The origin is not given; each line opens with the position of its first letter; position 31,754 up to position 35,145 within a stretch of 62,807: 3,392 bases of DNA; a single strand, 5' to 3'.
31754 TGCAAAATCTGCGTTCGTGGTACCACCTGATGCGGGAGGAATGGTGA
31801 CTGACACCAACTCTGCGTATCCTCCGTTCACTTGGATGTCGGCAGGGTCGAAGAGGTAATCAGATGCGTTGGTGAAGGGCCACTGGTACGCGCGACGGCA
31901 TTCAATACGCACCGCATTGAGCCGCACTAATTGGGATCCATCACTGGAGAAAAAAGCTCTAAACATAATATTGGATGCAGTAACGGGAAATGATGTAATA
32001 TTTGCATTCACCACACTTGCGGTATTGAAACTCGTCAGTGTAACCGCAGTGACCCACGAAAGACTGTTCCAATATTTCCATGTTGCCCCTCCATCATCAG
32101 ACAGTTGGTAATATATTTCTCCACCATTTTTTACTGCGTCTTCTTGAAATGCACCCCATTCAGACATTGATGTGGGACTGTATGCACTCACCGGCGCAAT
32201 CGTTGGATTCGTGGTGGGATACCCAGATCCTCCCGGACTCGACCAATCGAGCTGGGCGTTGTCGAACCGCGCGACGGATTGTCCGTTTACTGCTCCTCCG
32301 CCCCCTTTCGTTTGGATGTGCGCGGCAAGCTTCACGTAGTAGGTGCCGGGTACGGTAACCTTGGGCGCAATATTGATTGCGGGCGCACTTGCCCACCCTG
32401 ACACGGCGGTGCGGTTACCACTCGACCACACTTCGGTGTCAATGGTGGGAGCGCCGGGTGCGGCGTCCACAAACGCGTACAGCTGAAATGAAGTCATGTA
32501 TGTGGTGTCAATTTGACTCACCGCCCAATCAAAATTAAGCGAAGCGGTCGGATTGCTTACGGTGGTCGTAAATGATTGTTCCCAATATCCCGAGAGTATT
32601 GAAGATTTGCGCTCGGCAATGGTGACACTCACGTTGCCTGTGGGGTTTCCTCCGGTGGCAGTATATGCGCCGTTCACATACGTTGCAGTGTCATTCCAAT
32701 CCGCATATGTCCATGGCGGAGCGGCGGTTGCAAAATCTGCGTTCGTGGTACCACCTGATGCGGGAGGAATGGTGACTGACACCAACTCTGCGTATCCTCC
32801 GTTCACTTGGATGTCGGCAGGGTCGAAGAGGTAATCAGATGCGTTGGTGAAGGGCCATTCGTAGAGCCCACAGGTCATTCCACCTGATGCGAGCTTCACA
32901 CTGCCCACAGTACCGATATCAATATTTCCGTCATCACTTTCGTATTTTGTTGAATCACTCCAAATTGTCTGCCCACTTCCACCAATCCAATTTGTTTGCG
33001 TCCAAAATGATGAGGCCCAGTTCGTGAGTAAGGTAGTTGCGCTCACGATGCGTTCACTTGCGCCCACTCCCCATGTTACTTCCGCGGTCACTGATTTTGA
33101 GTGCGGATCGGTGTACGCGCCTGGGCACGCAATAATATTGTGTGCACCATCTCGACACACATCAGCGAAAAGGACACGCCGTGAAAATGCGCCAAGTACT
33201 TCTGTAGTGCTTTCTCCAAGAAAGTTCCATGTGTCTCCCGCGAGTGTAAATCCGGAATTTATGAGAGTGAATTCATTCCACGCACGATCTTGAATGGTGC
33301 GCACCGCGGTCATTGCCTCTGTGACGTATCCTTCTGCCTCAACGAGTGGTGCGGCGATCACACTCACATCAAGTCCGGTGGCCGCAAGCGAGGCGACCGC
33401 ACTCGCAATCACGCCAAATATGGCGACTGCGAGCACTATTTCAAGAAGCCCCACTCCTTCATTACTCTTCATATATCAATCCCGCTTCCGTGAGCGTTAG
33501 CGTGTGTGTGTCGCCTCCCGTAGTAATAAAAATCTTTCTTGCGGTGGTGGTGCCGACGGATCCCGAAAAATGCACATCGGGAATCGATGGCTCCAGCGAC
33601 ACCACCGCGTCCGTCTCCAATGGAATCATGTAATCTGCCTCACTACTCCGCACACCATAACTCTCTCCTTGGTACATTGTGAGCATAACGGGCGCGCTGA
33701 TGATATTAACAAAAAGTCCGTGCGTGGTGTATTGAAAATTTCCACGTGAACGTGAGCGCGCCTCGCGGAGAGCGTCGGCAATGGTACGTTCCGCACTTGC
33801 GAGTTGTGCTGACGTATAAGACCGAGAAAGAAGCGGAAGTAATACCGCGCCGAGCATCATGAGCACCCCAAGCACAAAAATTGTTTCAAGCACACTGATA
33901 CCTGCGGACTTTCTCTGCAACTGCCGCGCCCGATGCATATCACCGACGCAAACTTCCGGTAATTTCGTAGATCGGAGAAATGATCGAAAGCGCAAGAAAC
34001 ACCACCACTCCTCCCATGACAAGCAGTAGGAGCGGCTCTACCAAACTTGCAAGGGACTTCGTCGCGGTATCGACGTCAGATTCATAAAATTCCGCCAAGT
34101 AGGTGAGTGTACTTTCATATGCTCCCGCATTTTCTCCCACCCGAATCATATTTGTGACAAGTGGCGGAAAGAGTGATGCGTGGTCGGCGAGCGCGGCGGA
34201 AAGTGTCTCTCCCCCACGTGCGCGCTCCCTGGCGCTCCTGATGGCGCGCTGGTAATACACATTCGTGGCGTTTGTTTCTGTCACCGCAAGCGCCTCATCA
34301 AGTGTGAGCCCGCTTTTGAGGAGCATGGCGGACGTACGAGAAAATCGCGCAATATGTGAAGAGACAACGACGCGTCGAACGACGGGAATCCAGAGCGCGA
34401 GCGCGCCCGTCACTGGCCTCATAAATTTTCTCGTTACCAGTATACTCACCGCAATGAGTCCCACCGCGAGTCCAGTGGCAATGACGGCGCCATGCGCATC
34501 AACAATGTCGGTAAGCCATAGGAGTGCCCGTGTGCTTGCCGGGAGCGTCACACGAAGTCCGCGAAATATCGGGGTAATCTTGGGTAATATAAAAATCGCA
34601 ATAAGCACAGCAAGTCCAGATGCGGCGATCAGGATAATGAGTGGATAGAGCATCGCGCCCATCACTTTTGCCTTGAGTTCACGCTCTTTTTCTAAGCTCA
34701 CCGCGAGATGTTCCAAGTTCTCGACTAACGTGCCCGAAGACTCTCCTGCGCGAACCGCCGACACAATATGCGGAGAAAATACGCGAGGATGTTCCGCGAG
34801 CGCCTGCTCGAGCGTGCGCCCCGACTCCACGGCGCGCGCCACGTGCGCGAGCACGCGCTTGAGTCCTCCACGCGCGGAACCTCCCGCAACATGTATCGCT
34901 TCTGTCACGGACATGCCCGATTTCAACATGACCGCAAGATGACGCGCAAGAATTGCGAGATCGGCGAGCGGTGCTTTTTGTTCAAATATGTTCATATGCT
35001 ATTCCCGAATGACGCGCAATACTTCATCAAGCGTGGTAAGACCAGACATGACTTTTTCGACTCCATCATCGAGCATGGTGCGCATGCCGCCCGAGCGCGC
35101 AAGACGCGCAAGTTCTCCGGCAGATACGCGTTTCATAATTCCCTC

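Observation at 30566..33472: Giant 968-aa prepilin-like protein carrying a perfectly identical 670-bp internal duplication and Asp-box modules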

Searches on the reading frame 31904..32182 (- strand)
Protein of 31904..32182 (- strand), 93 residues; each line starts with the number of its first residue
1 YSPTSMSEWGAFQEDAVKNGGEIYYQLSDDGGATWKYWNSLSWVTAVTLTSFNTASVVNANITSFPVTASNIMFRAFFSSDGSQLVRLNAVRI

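Call 64: search_solved_structures(query=A5, max_evalue=10, show_alignments=2)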
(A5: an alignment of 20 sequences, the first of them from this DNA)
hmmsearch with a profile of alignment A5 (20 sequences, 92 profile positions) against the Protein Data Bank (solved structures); distinct sequences matched with E-value up to 10: 29.
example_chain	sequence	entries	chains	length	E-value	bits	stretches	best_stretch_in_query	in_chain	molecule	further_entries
4xyx_A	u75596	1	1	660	0.057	16.8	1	16-72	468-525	Sialidase B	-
4xe9_A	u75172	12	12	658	0.061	16.7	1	16-72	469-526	Sialidase B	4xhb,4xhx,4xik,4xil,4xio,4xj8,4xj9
4xog_A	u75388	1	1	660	0.062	16.7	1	16-72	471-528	Sialidase B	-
4xma_A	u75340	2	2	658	0.062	16.7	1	16-72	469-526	Sialidase B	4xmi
2jkb_A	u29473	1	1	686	0.11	15.8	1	16-71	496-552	SIALIDASE B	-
2vw0_A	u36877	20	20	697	0.12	15.7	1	16-71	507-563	SIALIDASE B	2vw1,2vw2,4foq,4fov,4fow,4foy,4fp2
9zrn_H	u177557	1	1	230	0.18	15.2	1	19-56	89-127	W014 Fab Heavy Chain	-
5z7q_A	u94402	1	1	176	0.54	13.7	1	11-72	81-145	Flagellin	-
6mnj_A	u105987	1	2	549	0.84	13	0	13-44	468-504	Hz136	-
2ril_A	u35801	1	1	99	0.95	12.9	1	5-53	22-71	Antibiotic biosynthesis monooxygenase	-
4q6k_A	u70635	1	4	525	1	12.8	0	8-36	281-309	BNR/Asp-box repeat protein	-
4fj6_A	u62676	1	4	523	1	12.7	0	9-36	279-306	glycoside hydrolase family 33, candidate sialidase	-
9db6_A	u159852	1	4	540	1.1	12.6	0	13-43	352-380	BNR/Asp-box repeat protein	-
8t26_A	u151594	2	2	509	1.8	12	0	20-36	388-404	Sialidase, putative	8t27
4yw1_A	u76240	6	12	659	2.2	11.7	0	17-36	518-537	Neuraminidase C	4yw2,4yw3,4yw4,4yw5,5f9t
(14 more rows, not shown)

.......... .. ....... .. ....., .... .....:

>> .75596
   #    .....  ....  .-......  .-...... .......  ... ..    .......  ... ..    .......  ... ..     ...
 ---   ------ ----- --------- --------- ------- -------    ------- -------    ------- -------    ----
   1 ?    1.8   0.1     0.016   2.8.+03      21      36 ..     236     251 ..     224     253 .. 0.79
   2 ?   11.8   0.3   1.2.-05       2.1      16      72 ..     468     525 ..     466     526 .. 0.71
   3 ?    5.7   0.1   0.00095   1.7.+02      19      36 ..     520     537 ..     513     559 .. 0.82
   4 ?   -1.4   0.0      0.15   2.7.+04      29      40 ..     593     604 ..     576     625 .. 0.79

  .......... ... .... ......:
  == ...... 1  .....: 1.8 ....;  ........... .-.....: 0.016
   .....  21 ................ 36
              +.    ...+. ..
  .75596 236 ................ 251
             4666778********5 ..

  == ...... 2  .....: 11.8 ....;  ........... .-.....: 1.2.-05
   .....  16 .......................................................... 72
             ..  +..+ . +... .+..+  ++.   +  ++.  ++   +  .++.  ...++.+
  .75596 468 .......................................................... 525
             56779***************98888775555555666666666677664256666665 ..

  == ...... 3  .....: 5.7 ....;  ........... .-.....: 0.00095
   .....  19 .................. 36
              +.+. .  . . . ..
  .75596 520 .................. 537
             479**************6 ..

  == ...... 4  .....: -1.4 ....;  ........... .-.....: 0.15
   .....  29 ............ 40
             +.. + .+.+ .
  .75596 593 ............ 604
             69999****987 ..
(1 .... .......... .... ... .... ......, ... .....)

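Call 65: search_protein_families(library=pfam, alignment_id=A5, max_evalue=1)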
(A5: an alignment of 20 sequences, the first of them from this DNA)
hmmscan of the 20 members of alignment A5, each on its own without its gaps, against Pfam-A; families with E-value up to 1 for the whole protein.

A. member 1, seq(93 aa): 1 family
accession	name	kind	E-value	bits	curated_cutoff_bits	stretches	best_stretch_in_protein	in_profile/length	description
PF02012.26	BNR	-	0.045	14.2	27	1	26-36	1-11/12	BNR/Asp-box repeat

B. families by the number of members that match (of 20 scanned): 11 families
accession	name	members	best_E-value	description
PF02012.26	BNR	13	0.0032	BNR/Asp-box repeat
PF18705.7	DUF5643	6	0.004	Family of unknown function (DUF5643)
PF21471.3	Reelin_subrepeat-B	3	0.038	Reelin subrepeat B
PF19565.4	DUF6087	1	0.0069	Family of unknown function (DUF6087)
PF17881.8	TseB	1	0.0075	Cell wall elongation regulator TseB-like domain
PF15892.11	BNR_4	1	0.018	BNR repeat-containing family member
PF10708.14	DUF2510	1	0.025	Protein of unknown function (DUF2510)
PF21101.3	YqgU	1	0.046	YqgU-like 6-bladed beta propeller domain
PF03004.19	Transposase_24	1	0.058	Plant transposase (Ptta/En/Spm family)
PF07853.16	DUF1648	1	0.098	Domain of unknown function (DUF1648)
PF01357.27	Expansin_C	1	0.17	Expansin C-terminal domain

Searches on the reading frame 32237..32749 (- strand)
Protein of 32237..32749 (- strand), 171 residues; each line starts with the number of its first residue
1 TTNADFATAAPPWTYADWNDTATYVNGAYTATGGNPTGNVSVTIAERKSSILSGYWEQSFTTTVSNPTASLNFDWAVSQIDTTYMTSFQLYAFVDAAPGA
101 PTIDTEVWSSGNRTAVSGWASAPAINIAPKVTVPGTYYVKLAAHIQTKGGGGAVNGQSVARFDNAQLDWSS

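Call 46: search_solved_structures(query=A3, max_evalue=10, show_alignments=1)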
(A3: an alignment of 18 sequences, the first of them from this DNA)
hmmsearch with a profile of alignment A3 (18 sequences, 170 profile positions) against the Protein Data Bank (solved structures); distinct sequences matched with E-value up to 10: 2.
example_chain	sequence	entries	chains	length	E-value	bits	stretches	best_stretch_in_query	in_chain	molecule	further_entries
9uu2_A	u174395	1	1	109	0.37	14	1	68-115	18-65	Major outer membrane protein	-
4mgq_A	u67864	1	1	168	1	12.6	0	94-148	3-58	Glycosyl hydrolase family 10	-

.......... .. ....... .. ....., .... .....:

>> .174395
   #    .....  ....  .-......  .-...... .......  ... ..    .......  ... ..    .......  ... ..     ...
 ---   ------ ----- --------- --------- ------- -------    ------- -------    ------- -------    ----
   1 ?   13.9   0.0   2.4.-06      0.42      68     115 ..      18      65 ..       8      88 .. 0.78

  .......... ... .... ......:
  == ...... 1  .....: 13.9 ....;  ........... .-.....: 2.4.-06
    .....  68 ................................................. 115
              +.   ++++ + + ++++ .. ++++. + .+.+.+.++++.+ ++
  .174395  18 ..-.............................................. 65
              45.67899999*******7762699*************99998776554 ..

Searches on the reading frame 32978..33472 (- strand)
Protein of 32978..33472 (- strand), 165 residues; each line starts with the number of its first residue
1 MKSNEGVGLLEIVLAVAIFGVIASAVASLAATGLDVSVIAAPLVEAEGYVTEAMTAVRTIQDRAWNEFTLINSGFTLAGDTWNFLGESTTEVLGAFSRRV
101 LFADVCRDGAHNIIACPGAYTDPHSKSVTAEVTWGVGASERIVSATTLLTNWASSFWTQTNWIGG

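Call 50: search_solved_structures(query=A4, max_evalue=10, show_alignments=2)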
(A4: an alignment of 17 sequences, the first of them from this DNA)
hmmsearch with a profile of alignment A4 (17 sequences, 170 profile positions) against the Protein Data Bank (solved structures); distinct sequences matched with E-value up to 10: 14.
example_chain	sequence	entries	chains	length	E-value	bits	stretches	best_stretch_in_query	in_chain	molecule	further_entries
8gyr_A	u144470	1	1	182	0.0056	19.5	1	120-150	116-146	Leptospira Immunoglobulin-like protein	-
8gyr_B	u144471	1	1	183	0.0057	19.5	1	120-150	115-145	LigA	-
9egp_A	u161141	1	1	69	0.012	18.4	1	3-46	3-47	Geopilin domain 1 protein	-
7tgg_A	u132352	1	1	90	0.037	16.8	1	3-44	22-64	Geopilin domain 1 protein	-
9oe1_A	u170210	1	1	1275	0.043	16.6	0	25-64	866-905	ATP-binding cassette, sub-family B (MDR/TAP), member 4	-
9ody_A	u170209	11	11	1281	0.044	16.6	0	25-64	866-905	ATP-binding cassette, sub-family B (MDR/TAP), member 4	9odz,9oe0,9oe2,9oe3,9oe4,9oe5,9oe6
9laa_A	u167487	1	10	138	0.1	15.4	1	5-56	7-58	Type IV pilin protein PilA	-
9iuf_A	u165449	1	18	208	0.33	13.7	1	11-45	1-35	CFA/III pilin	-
9nfi_A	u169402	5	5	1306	0.37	13.6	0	26-65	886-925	Permeability Glycoprotein (P-gp)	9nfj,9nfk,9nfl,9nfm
6s7p_A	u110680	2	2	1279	0.43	13.4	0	19-64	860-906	Phosphatidylcholine translocator ABCB4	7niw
8uhf_A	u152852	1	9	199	0.44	13.3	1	12-45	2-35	Toxin co-regulated pilin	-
7niu_A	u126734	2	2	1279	0.46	13.3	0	19-64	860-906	Isoform 2 of Phosphatidylcholine translocator ABCB4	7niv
8e5s_A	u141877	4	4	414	2.3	11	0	14-50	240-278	Divalent metal cation transporter MntH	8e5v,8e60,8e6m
5kte_A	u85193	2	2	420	2.9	10.7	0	14-50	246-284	Divalent metal cation transporter MntH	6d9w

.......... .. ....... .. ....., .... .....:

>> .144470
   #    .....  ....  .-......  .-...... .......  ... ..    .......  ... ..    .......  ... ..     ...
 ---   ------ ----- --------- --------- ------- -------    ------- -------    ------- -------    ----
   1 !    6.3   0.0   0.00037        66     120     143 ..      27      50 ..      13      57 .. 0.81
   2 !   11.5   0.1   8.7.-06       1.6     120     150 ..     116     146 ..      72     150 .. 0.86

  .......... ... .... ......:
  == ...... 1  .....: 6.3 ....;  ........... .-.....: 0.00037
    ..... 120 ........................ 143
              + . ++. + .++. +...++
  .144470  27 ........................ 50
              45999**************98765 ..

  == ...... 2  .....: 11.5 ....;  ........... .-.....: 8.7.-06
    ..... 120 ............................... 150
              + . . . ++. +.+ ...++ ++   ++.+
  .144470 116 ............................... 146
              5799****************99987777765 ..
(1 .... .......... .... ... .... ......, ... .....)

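Call 51: search_protein_families(library=ncbifam, alignment_id=A4, max_evalue=1)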
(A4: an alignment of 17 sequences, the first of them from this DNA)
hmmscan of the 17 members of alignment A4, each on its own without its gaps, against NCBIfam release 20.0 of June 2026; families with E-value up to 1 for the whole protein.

A. member 1, seq(165 aa): 5 families
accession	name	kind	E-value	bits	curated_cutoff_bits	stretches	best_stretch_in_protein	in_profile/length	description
TIGR02532.1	IV_pilin_GFxxxE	domain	0.026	14.4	16.3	1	6-26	3-23/24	prepilin-type N-terminal cleavage/methylation domain-containing protein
TIGR02598.1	TIGR02598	subfamily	0.055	13.7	51.4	1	8-133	3-122/151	Verru_Chthon cassette protein B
TIGR04566.1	myxo_TraA_Nterm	subfamily_domain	0.072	12.8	80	1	58-126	135-203/240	outer membrane exchange protein TraA family protein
NF000388.2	blaOXA-1_like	exception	0.13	11.6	580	1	12-46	5-39/276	OXA-1 family class D beta-lactamase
NF041013.1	T4P_ComGE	equivalog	0.15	12.2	49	1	2-26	1-25/83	competence type IV pilus minor pilin ComGE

B. families by the number of members that match (of 17 scanned): 28 families (the first 25 are shown)
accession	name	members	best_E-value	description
NF041013.1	T4P_ComGE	16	2.7e-06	competence type IV pilus minor pilin ComGE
TIGR01707.1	gspI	13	7.2e-05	type II secretion system minor pseudopilin GspI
TIGR02532.1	IV_pilin_GFxxxE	12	9.5e-07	prepilin-type N-terminal cleavage/methylation domain-containing protein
NF047828.1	T3SSXpsI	12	1e-05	type II secretion system protein XpsI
TIGR02523.1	type_IV_pilV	11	0.00036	type IV pilus modification protein PilV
NF007660.0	PRK10332.1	11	0.0086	prepilin-type N-terminal cleavage/methylation domain-containing protein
TIGR02598.1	TIGR02598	5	0.00027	Verru_Chthon cassette protein B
NF007848.0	PRK10557.1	5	0.015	prepilin peptidase-dependent protein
TIGR01708.2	typeII_sec_gspH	4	0.0022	type II secretion system minor pseudopilin GspH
NF041002.1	pilin_ComGF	4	0.0041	competence type IV pilus minor pilin ComGF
NF038304.1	EPS_HpsC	2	0.00055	hormogonium polysaccharide secretion pseudopilin HpsC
TIGR01711.1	gspJ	2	0.14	type II secretion system minor pseudopilin GspJ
NF007862.0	PRK10574.1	2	0.15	prepilin peptidase-dependent pilin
NF007800.0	PRK10506.1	1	0.0084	prepilin peptidase-dependent protein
NF006672.0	PRK09220.1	1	0.013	methylthioribulose 1-phosphate dehydratase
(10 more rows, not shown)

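Call 75: predict_structure(alignment_id=A4)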
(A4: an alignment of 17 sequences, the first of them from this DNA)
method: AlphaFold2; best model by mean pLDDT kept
length: 165 residues; sequences in the alignment: 17
mean_pLDDT: 80.8   pTM: 0.63
mean pLDDT of the five models: 80.8, 80.5, 79.7, 75.8, 73.1
residues with pLDDT >= 90: 45; 70-90: 94; 50-70: 12; < 50: 14
segments of 3 or more residues with pLDDT < 50: 154-165
pLDDT, mean of each block of 10 residues (from residue 1): 59 88 83 72 92 87 74 83 87 92 90 87 88 90 91 50 38
secondary structure, 60 per line:
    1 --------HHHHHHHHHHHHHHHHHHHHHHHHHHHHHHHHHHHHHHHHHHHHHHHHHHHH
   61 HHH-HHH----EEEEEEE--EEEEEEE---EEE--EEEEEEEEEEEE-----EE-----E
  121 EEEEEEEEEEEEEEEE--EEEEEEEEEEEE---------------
elements in order: H9-63 E72-78 E81-87 E91-93 E96-107 E120-136 E139-150

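Call 78: fold_search(model_id=the predicted structure, library=pdb)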
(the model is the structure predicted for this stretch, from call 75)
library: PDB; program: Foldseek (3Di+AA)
matches with E <= 10: 535; with E <= 0.001: 0
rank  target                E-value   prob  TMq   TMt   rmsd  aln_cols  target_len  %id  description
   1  2qud_B                7.6e-02  0.35  0.20  0.26   9.4        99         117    8  PP7 Coat Protein Dimer (released 2007-12-18)
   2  8rkf_A                3.1e-01  0.13  0.15  0.12  15.9       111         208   12  Crystal structure of the ZP-N1 and ZP-N2 domains of human ZP2 (hZP2-N1N2) (released 2024-03-13)
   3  3hn3_B                3.9e-01  0.15  0.14  0.05  14.0        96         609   10  Human beta-glucuronidase at 1.7 A resolution (released 2009-12-01)
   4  6yfa_AA               3.9e-01  0.12  0.20  0.20   9.8       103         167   14  Virus-like particle of bacteriophage AVE015 (released 2020-09-02)
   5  3uiz_D                3.9e-01  0.09  0.14  0.17  14.3        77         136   13  Crystal structure of SefD_dscA in D2O (released 2012-05-02)
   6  4l8h_A                4.9e-01  0.25  0.19  0.24   6.1        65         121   11  Bacteriophage Qbeta coat protein in complex with RNA operator hairpin (released 2013-10-02)
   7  3hn3_D                5.2e-01  0.13  0.14  0.05  14.3        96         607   12  Human beta-glucuronidase at 1.7 A resolution (released 2009-12-01)
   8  8rkf_B                6.2e-01  0.11  0.14  0.13  15.4       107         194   11  Crystal structure of the ZP-N1 and ZP-N2 domains of human ZP2 (hZP2-N1N2) (released 2024-03-13)
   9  11hn_A                6.6e-01  0.08  0.20  0.16  21.7       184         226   12  SARS-CoV-2 spike S2 trimer stabilized in the early fusion intermediate conformation bound to C77G12 (S2 local refineme (released 2026-03-18)
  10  8k2w_N                7.9e-01  0.03  0.11  0.17  15.3        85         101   19  Structure of CXCR3 complexed with antagonist AMG487 (released 2023-11-29)
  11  2w4y_A                8.3e-01  0.18  0.24  0.30   6.2        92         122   11  Caulobacter bacteriophage 5 - virus-like particle (released 2009-07-14)
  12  3hn3_A                8.3e-01  0.12  0.14  0.05  15.0        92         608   13  Human beta-glucuronidase at 1.7 A resolution (released 2009-12-01)
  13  6tqk_C                8.3e-01  0.08  0.17  0.18  17.1       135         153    4  Cryo-EM of native human uromodulin (UMOD)/Tamm-Horsfall protein (THP) filament. (released 2020-11-04)
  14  5bsz                  8.8e-01  0.21  0.20  0.14   4.5        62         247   11  X-ray structure of the sugar N-methyltransferase KedS8 from Streptoalloteichus sp ATCC 53650 (released 2015-07-29)
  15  1fr5_B                8.8e-01  0.15  0.19  0.26   7.0        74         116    9  PHAGE FR CAPSIDS WITH A FOUR RESIDUE DELETION IN THE COAT PROTEIN FG LOOP (released 1999-01-13)
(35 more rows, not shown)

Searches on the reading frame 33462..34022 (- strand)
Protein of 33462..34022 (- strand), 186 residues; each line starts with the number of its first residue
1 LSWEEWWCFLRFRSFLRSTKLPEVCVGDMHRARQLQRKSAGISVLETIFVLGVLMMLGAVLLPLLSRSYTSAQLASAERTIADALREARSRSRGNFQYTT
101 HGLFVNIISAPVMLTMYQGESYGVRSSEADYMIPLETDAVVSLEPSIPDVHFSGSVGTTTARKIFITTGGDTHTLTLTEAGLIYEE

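Call 9: search_protein_families(library=pfam, proteins=[window:33462-34022:-], max_evalue=0.01)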
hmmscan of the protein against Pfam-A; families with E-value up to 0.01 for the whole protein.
window:33462-34022:- (186 aa): 0 families

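Call 10: search_protein_families(library=ncbifam, proteins=[window:33462-34022:-], max_evalue=0.01)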
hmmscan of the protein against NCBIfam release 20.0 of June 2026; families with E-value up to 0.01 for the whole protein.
window:33462-34022:- (186 aa): 2 families
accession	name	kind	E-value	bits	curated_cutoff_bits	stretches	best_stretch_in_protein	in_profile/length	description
NF041013.1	T4P_ComGE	equivalog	0.0003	20.8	49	1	39-92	3-56/83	competence type IV pilus minor pilin ComGE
NF047827.1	T3SSXpsH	equivalog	0.0006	19.6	160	1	41-92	2-53/145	type II secretion system protein XpsH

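Call 77: search_protein_families(library=ncbifam, proteins=[window:33462-33938:-], max_evalue=1)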
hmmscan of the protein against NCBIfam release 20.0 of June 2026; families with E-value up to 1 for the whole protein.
window:33462-33938:- (158 aa): 4 families
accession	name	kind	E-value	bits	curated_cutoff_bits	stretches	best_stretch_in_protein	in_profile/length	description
NF041013.1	T4P_ComGE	equivalog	0.00021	21.3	49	1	11-64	3-56/83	competence type IV pilus minor pilin ComGE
NF047827.1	T3SSXpsH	equivalog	0.00047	20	160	1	13-64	2-53/145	type II secretion system protein XpsH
NF033908.1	AcfA_fam_omp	subfamily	0.087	12.2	100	1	77-132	10-64/217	AcfA family outer membrane beta-barrel protein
NF007800.0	PRK10506.1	equivalog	0.096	12.5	158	1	8-141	5-135/163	prepilin peptidase-dependent protein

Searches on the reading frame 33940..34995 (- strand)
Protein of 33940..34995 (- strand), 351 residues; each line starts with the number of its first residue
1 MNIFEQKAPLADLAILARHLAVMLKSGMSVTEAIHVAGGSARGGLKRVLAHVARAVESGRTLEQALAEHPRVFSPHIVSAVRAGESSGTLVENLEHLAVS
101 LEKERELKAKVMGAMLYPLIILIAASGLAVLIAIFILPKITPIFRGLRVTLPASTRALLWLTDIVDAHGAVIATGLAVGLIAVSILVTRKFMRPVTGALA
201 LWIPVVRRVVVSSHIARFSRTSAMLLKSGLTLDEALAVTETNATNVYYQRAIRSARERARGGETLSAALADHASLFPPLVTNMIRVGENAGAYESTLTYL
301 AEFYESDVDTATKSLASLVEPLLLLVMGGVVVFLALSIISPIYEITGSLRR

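Call 9: search_protein_families(library=pfam, proteins=[window:33940-34995:-], max_evalue=0.01)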
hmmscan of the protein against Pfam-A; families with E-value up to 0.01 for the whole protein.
window:33940-34995:- (351 aa): 1 family
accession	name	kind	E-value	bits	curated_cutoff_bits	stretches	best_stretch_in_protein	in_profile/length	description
PF00482.28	T2SSF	-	3.8e-55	185.6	25.2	2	17-138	2-125/125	Type II secretion system (T2SS), protein F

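Call 10: search_protein_families(library=ncbifam, proteins=[window:33940-34995:-], max_evalue=0.01)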
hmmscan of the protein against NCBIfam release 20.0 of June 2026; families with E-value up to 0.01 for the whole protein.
window:33940-34995:- (351 aa): 6 families
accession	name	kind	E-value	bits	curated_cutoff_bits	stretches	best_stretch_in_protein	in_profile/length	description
TIGR02120.1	GspF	equivalog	2.4e-76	257.6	424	1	3-346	55-398/401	type II secretion system inner membrane protein GspF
NF052607.1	T4PiliAsmPilCThrm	equivalog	3.8e-68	230.4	700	1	6-349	61-404/406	type IV pilus assembly protein PilC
NF052606.1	T4PiliAsmPilCMyx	equivalog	3e-62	210.8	700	1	12-349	81-418/419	type IV pilus assembly protein PilC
NF007861.0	PRK10573.1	equivalog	1.1e-61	209.1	401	1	13-346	61-395/401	protein transport protein HofC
NF047826.1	T3SSXpsF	equivalog_domain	4e-43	147.7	650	1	14-348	69-403/405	type II secretion system protein XpsF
NF041012.2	T4P_ComGB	equivalog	1.5e-38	133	240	1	16-345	6-330/332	competence type IV pilus assembly protein ComGB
